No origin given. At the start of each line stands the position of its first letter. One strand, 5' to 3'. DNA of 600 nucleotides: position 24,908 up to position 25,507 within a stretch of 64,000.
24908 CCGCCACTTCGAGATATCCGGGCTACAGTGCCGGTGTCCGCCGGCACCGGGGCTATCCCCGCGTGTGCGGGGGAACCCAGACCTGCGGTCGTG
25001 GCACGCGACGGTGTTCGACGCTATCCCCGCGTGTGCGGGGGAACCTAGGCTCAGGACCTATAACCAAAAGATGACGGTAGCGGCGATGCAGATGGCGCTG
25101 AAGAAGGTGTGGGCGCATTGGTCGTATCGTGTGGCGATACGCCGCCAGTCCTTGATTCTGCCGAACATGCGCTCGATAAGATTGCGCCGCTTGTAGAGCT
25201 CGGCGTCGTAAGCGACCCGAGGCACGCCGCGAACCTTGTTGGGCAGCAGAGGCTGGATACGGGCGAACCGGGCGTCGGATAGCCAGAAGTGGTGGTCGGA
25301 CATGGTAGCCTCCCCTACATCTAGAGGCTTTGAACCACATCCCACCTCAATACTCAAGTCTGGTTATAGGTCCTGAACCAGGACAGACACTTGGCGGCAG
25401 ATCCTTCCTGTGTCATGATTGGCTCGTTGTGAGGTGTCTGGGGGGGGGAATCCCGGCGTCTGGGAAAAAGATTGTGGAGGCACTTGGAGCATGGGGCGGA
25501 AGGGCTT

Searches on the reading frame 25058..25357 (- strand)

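Call 68: search_protein_families(library=pfam, max_evalue=0.001, proteins=[window:25058-25357:-])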
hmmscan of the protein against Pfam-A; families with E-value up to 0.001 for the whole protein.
window:25058-25357:- (99 aa): 3 families
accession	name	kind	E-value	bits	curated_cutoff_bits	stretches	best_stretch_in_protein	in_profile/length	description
PF13586.12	DDE_Tnp_1_2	-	2.9e-09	37.7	29.2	1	49-96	36-83/86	Transposase DDE domain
PF01609.27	DDE_Tnp_1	-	9.6e-05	22.7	23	1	52-84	154-187/200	Transposase DDE domain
PF13359.12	DDE_Tnp_4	-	0.00018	21.6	24.8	1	19-96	72-156/158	DDE superfamily endonuclease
